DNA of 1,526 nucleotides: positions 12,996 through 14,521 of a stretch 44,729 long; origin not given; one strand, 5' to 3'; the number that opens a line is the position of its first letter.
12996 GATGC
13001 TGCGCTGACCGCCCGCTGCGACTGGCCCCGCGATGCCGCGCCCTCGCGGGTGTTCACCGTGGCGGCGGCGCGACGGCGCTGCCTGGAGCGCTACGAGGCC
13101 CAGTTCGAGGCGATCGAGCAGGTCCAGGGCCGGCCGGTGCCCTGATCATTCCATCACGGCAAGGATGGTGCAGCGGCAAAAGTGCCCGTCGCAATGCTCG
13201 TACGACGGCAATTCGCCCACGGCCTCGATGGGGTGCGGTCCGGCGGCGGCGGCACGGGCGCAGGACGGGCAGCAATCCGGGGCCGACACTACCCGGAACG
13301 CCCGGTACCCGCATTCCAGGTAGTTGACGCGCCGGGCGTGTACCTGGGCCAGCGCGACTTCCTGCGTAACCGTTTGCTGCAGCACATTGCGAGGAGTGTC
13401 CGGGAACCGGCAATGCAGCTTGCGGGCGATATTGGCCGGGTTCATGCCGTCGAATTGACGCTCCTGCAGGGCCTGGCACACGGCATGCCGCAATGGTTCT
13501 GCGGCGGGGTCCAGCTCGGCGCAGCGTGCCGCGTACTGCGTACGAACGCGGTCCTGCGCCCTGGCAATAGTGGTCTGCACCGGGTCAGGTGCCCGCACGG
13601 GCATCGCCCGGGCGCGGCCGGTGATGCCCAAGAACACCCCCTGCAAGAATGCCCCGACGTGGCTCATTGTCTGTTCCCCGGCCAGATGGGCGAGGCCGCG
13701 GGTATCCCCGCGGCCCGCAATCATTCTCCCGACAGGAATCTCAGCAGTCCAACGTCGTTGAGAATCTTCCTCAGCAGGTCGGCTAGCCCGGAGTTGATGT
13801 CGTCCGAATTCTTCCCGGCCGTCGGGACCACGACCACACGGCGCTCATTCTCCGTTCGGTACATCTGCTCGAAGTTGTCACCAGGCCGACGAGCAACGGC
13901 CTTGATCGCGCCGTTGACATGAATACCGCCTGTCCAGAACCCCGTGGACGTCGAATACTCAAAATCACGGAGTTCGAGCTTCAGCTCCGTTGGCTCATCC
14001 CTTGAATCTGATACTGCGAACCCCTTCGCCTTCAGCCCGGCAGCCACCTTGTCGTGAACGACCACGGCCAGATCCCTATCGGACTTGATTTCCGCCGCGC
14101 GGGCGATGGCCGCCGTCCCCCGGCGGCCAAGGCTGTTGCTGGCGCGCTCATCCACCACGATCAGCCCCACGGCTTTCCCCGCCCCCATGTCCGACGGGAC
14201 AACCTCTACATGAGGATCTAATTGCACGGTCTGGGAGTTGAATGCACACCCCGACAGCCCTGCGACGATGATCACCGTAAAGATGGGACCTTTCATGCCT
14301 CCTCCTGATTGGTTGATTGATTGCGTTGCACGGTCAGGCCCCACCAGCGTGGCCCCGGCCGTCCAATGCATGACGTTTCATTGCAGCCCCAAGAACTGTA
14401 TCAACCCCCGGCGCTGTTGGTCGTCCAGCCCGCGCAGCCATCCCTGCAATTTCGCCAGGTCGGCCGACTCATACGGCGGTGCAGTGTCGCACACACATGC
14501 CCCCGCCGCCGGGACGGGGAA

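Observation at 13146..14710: Repressor-operon cargo: YajG-like lipoprotein translationally coupled to a stand-alone copy of the phage's own MuF domain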

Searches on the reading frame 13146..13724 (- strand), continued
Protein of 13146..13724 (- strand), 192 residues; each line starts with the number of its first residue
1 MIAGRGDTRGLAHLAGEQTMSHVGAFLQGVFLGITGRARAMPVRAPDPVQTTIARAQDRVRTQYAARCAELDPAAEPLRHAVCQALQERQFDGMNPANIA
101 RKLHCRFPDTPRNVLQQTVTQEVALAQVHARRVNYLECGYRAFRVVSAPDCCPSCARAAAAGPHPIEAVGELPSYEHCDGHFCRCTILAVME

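Call 78: search_protein_families(library=pfam, proteins=[L017:239-790:+, L013:568-1158:+], max_evalue=0.01)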
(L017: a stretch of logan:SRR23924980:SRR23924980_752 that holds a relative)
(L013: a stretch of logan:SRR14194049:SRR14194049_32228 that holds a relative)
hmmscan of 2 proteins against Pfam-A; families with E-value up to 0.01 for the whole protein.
L017:239-790:+ (183 aa): 0 families

L013:568-1158:+ (196 aa): 0 families

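Call 92: search_protein_families(library=pfam, alignment_id=A2, max_evalue=0.1)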
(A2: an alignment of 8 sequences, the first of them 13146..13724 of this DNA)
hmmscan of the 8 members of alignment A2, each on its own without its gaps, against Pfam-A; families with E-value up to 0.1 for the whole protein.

A. member 1, window:13146-13724:- (192 aa): 0 families

B. families by the number of members that match (of 8 scanned): 2 families
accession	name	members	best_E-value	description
PF04233.19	Phage_Mu_F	3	7.3e-06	Phage Mu protein F like protein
PF04001.18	Vhr1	1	0.059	Transcription factor Vhr1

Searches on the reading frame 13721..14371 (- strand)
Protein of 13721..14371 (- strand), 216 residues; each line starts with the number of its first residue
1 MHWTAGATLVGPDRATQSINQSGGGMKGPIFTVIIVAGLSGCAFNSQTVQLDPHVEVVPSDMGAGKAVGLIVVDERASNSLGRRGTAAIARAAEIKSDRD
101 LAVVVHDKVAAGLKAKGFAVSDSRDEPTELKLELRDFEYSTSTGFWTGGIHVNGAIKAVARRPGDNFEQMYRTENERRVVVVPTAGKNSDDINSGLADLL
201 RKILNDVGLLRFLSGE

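Call 5: search_protein_families(library=pfam, proteins=[window:13721-14371:-], max_evalue=0.01)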
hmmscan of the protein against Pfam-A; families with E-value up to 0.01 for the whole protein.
window:13721-14371:- (216 aa): 1 family
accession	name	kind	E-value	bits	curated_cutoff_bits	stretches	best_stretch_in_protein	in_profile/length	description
PF03923.18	Lipoprotein_16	-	1.4e-18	67.6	25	1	62-213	10-158/159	Uncharacterized lipoprotein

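Call 8: search_protein_families(library=phrogs, proteins=[window:13721-14371:-], max_evalue=0.1)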
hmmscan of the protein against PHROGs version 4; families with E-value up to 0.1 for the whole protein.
window:13721-14371:- (216 aa): 0 families

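Call 15: find_related_loci(query=window:13721-14296:-, collection=viral_contigs, flank=8000)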
Query window:13721-14296:- (191 aa) in viral_contigs; peptide patterns used: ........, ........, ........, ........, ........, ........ (x = any residue, [..] = any of these).
6 stretches matched a pattern, but none encodes a relative of the query by tblastn (E <= 1e-3).

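Call 37: search_protein_families(library=padloc, proteins=[window:13721-14296:-], max_evalue=0.1)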
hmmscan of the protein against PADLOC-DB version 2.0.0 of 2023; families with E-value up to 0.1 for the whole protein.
window:13721-14296:- (191 aa): 0 families

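Call 38: search_protein_families(library=ncbifam, proteins=[window:13721-14296:-], max_evalue=0.1)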
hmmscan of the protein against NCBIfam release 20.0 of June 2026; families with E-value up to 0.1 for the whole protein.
window:13721-14296:- (191 aa): 2 families
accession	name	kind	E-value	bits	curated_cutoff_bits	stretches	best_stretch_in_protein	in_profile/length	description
NF008637.1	PRK11627.1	equivalog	4.3e-09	36.2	242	1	4-187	5-186/192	hypothetical protein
NF004146.0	PRK05621.1-4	equivalog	0.036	13.4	342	1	12-88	88-161/296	F0F1 ATP synthase subunit gamma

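Call 48: find_homologous_proteins(query=window:13721-14296:-, max_evalue=0.00001)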
Query window:13721-14296:- (191 aa): 97 proteins with E <= 0.00001 among 851 candidates.
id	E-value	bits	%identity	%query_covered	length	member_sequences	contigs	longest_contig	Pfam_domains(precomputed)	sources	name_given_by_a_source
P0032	3.6e-118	410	100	100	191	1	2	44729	PF03923.19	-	-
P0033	2.0e-81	290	75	91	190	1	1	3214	PF03923.19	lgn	-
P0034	2.2e-79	283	71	99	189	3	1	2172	PF03923.19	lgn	-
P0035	2.8e-72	260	64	98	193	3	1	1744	PF03923.19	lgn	-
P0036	1.7e-70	254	61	97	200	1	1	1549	PF03923.19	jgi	jgi:uncharacterized lipoprotein YajG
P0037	1.1e-65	239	61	91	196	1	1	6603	PF03923.19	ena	-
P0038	1.2e-65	239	59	99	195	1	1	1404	PF03923.19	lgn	-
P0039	2.8e-58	214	60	96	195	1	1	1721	PF03923.19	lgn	-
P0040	6.9e-57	210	57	99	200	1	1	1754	PF03923.19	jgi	jgi:uncharacterized lipoprotein YajG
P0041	1.6e-56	209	58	92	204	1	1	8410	PF03923.19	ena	-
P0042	7.6e-54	200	51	100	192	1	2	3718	PF03923.19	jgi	-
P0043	1.5e-50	189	52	99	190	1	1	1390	PF03923.19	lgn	-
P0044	5.2e-50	188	52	96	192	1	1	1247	PF03923.19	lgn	-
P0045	3.2e-49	185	53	95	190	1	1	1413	PF03923.19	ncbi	-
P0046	2.5e-48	182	54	91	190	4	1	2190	PF03923.19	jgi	jgi:uncharacterized lipoprotein YajG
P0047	5.0e-48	181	50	96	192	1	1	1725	PF03923.19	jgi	jgi:uncharacterized lipoprotein YajG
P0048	5.4e-48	181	53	93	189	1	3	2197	PF03923.19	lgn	-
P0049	5.7e-48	181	51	95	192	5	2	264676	PF03923.19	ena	-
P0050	7.8e-48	180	54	91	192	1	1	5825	PF03923.19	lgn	-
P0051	9.9e-48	180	53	92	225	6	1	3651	PF03923.19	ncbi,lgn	-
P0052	1.1e-47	180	53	99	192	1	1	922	PF03923.19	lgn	-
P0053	1.3e-47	180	52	96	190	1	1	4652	PF03923.19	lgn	-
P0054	2.3e-47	179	48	98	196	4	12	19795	PF03923.19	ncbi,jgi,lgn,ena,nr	ncbi:MAG: hypothetical protein COB94_000105 [Gammaproteobacteria bacterium]|nr:hypothetical protein 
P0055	3.4e-47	178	50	100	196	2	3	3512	PF03923.19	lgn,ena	-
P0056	4.9e-47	178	52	91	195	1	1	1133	PF03923.19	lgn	-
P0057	6.5e-47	177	50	96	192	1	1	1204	PF03923.19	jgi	jgi:uncharacterized lipoprotein YajG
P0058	7.9e-47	177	49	95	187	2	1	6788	PF03923.19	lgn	-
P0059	8.4e-47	177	51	97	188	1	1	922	PF03923.19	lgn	-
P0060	1.3e-46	176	51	92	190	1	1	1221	PF03923.19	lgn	-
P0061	2.5e-46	176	50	99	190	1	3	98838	PF03923.19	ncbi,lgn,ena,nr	ncbi:MAG TPA: YajG family lipoprotein [Rhodanobacteraceae bacterium]|nr:YajG family lipoprotein [Rho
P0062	2.6e-46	175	51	92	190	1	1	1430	PF03923.19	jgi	jgi:uncharacterized lipoprotein YajG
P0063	3.7e-46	175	49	98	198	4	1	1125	PF03923.19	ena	-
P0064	5.1e-46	175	51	92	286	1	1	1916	PF03923.19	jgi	-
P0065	5.1e-46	175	51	95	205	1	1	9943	PF03923.19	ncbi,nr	ncbi:MAG: hypothetical protein JWM42_974 [Burkholderia sp.]|nr:hypothetical protein [Burkholderia sp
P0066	5.8e-46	174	52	91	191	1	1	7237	PF03923.19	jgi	jgi:uncharacterized lipoprotein YajG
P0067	6.9e-46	174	51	92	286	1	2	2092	PF03923.19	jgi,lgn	jgi:uncharacterized lipoprotein YajG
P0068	7.6e-46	174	50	92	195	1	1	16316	PF03923.19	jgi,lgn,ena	-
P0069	9.1e-46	174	51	96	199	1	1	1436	PF03923.19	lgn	-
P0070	9.3e-46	174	47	97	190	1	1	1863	PF03923.19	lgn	-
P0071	1.1e-45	173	51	92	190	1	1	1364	PF03923.19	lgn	-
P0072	1.4e-45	173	48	98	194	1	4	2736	PF03923.19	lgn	-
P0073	1.5e-45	173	51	95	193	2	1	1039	PF03923.19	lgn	-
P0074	1.7e-45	173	53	91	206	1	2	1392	PF03923.19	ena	-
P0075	2.0e-45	173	52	92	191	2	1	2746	PF03923.19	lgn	-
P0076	2.1e-45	173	49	98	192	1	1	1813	PF03923.19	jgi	-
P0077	2.1e-45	173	51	91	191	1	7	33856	PF03923.19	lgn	-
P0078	2.9e-45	172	49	96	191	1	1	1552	PF03923.19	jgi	jgi:uncharacterized lipoprotein YajG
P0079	3.6e-45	172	49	95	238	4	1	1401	PF03923.19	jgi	-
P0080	4.7e-45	171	50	95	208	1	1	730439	PF03923.19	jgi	jgi:uncharacterized lipoprotein YajG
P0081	5.1e-45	171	48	97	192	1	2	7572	PF03923.19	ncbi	-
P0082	7.0e-45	171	49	96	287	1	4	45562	PF03923.19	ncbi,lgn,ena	-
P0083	8.2e-45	171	50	91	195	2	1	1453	PF03923.19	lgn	-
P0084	9.4e-45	170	50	92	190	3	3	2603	PF03923.19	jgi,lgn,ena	-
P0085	1.5e-44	170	49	94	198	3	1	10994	PF03923.19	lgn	-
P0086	2.2e-44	169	47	99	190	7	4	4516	PF03923.19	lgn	-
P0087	2.2e-44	169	47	99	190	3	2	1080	PF03923.19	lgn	-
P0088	2.6e-44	169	48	97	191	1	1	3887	PF03923.19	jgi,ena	-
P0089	3.5e-44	169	49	92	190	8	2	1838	PF03923.19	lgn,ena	-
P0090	4.7e-44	168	48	92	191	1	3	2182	PF03923.19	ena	-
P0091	5.9e-44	168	49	96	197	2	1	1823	PF03923.19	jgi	-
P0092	7.5e-44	167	50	95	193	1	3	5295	PF03923.19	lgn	-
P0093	8.5e-44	167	48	98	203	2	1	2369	PF03923.19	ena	-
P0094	9.6e-44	167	48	98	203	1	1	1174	PF03923.19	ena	-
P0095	1.3e-43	167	49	92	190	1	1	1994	PF03923.19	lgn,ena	-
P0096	2.4e-43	166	48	99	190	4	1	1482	PF03923.19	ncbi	-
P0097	3.2e-43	165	49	92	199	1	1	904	PF03923.19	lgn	-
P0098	4.1e-43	165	49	98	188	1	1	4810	PF03923.19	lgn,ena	-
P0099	4.7e-43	165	47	98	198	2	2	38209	PF03923.19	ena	-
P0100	6.6e-43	164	48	95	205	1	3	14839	PF03923.19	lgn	-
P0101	7.4e-43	164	46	99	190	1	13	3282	PF03923.19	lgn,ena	-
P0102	8.7e-43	164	48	96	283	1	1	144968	PF03923.19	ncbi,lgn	-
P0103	1.0e-42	164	49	92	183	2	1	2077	PF03923.19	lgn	-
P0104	1.0e-42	164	50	92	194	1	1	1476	PF03923.19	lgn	-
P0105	1.7e-42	163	46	99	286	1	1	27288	PF03923.19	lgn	-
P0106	2.2e-42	163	46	99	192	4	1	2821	PF03923.19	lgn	-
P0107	4.3e-42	162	48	95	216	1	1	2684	PF03923.19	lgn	-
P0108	6.7e-42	161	49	97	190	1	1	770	PF03923.19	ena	-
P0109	8.2e-42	161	49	92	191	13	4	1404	PF03923.19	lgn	-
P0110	1.4e-41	160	48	91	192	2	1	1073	PF03923.19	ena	-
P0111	3.2e-41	159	49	92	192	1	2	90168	PF03923.19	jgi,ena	-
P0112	7.2e-41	158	48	91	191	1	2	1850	PF03923.19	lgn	-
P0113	1.5e-39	153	43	97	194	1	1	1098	PF03923.19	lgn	-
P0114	2.1e-38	150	45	96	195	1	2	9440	PF03923.19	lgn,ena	-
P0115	5.1e-38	148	45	96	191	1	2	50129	PF03923.19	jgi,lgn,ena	jgi:uncharacterized lipoprotein YajG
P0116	6.4e-38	148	45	96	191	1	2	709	PF03923.19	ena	-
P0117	4.4e-37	145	45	91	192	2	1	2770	PF03923.19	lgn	-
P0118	6.0e-37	145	43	87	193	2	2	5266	PF03923.19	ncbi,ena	-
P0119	1.2e-36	144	47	92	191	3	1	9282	PF03923.19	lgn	-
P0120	1.9e-36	143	43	92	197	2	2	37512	PF03923.19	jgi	jgi:uncharacterized lipoprotein YajG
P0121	3.3e-36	143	40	95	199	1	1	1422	PF03923.19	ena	-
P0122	5.1e-36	142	44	92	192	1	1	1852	PF03923.19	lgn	-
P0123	5.8e-36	142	46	92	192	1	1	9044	PF03923.19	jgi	jgi:uncharacterized lipoprotein YajG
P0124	1.1e-35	141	42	96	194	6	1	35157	PF03923.19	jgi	jgi:uncharacterized lipoprotein YajG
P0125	4.9e-33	132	45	87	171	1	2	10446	PF03923.19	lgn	-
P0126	5.6e-33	132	46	92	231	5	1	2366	PF03923.19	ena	-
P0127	3.9e-32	129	43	90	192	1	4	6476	PF03923.19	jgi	jgi:uncharacterized lipoprotein YajG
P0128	1.3e-31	128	50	65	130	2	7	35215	PF03923.19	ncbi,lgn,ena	-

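Call 49: search_dna_similar(query=window:13721-14296:-, collection=phages, mode=protein, max_rows=20, max_evalue=0.001)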
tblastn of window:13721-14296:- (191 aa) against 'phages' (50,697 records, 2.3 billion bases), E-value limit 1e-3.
No match.

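Call 50: find_encoding_contigs(protein=P0033, flank=5000, max_places=3)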
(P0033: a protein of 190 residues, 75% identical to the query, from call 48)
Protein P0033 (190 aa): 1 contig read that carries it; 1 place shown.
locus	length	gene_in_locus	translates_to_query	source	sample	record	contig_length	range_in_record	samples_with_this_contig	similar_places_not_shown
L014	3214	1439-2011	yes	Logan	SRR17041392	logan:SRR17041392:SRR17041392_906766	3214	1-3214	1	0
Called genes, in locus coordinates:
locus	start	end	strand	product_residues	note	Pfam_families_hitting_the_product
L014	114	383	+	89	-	-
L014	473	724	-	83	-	PF14549:P22_Cro (weak), PF15943:YdaS_toxin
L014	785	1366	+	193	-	-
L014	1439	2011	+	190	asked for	PF03923:Lipoprotein_16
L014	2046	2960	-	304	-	PF26567:BstA_C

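Call 51: find_encoding_contigs(protein=P0037, flank=6000, max_places=3)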
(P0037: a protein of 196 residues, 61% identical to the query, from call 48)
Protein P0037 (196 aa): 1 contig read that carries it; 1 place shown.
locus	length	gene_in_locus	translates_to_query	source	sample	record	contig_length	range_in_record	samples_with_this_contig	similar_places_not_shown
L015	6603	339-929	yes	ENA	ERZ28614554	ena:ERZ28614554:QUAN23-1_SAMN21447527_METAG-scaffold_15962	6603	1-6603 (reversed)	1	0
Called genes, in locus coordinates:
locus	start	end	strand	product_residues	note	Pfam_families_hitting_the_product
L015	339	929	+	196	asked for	PF03923:Lipoprotein_16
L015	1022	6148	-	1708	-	PF13156:Mrr_cat_2, PF00270:DEAD, PF04851:ResIII, PF00271:Helicase_C, PF22240:ISP_coupler, PF02384:N6_Mtase (weak), PF18135:Type_ISP_C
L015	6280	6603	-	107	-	?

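Call 52: find_encoding_contigs(protein=P0041, flank=8000, max_places=3)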
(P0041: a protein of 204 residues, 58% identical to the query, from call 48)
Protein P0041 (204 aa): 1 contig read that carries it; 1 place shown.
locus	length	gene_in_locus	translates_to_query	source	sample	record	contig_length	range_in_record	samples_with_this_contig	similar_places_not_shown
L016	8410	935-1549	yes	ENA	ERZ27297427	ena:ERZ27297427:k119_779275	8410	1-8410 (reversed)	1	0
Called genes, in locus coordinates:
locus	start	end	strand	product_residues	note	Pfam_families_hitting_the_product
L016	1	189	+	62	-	?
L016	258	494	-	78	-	PF01381:HTH_3, PF13560:HTH_31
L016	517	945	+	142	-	PF01381:HTH_3, PF13560:HTH_31 (weak)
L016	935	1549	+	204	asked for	PF03923:Lipoprotein_16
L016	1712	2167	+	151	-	-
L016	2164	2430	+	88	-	-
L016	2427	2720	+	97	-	-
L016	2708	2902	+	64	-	-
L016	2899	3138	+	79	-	-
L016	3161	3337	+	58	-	-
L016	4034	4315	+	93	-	PF13619:KTSC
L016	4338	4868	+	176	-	PF13392:HNH_3, PF00847:AP2 (faint)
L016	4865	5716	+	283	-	PF03837:RecT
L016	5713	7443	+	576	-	PF09588:YqaJ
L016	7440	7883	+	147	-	PF13392:HNH_3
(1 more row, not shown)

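Call 78: search_protein_families(library=pfam, proteins=[L014:785-1366:+], max_evalue=0.01)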
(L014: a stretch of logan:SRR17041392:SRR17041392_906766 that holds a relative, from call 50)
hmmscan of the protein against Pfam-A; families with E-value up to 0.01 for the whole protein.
L014:785-1366:+ (193 aa): 1 family
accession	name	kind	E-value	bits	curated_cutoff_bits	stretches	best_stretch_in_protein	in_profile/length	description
PF13518.12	HTH_28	-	0.0065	17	25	0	17-42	10-35/52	Helix-turn-helix domain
